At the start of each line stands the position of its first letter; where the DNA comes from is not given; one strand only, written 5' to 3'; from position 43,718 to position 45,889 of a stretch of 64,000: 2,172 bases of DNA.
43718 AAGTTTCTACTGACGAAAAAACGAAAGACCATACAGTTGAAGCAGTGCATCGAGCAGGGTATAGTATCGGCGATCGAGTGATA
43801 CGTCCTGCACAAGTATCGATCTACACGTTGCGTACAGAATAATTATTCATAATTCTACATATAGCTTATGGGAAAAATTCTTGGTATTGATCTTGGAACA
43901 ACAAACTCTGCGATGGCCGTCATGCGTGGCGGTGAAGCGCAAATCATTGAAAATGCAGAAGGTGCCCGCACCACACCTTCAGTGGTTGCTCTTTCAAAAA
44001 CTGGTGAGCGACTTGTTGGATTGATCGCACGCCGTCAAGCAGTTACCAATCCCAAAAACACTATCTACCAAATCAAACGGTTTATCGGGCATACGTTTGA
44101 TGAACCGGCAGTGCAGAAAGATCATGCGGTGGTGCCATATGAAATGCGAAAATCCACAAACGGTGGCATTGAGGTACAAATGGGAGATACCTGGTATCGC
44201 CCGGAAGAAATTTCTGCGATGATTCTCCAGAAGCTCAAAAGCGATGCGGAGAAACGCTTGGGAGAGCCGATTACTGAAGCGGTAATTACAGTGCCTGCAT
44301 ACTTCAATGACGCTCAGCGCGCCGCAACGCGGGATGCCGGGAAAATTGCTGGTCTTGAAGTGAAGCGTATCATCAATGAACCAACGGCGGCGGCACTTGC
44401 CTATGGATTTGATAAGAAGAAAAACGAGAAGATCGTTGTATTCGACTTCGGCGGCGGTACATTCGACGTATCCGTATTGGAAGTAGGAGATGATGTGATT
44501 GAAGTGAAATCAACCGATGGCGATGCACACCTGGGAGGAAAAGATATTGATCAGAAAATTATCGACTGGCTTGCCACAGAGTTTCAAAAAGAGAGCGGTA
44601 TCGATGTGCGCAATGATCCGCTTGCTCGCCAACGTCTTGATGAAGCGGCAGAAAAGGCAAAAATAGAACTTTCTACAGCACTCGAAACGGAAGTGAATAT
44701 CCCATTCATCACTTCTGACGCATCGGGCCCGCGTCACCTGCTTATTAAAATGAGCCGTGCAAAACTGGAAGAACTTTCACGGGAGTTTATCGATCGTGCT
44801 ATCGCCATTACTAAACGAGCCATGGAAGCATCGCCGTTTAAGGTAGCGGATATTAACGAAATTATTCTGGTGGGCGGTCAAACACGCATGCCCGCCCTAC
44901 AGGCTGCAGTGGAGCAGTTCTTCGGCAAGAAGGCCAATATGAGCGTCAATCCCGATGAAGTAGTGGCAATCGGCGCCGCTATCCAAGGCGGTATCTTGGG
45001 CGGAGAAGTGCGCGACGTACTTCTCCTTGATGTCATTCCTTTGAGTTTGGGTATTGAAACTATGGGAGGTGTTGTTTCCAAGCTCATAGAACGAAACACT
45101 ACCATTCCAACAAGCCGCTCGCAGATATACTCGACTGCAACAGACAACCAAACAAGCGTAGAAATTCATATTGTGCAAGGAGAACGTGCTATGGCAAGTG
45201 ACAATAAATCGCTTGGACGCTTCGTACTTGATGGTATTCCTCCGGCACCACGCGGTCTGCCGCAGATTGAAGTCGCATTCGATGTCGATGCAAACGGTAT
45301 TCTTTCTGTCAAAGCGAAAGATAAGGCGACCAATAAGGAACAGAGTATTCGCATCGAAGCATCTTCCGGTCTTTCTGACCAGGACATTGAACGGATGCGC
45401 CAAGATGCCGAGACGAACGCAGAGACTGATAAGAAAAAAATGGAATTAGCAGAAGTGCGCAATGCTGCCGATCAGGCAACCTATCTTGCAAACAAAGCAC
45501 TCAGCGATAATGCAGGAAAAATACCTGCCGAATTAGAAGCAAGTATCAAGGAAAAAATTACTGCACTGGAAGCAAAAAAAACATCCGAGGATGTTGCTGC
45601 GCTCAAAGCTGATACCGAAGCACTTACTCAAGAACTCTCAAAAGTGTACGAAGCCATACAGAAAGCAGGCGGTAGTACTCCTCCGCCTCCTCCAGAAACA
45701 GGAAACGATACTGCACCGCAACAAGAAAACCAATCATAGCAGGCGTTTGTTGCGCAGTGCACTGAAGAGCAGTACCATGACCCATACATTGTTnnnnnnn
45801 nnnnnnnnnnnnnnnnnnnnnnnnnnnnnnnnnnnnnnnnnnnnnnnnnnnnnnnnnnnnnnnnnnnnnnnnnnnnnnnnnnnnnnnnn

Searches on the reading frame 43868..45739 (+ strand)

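Call 10: search_protein_families(library=pfam, max_evalue=0.01, proteins=[window:43868-45739:+])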
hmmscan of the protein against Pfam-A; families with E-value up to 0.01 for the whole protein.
window:43868-45739:+ (623 aa): 5 families
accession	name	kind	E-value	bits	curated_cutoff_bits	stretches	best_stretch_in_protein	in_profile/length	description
PF00012.26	HSP70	-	1.3e-242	806.7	20.6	1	4-597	1-597/599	Hsp70 protein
PF06723.19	MreB_Mbl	-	1e-17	64.4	27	1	117-371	75-316/327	MreB/Mbl protein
PF01869.26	BcrAD_BadFG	-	0.003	17.6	31.5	0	300-372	199-269/271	BadF/BadG/BcrA/BcrD ATPase family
PF01968.24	Hydantoinase_A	-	0.0044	16.8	22.9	0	164-208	54-100/291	Hydantoinase/oxoprolinase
PF21523.3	ParM_N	-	0.0075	16.8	27.4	0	185-266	3-80/159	Plasmid segregation protein ParM, C-terminal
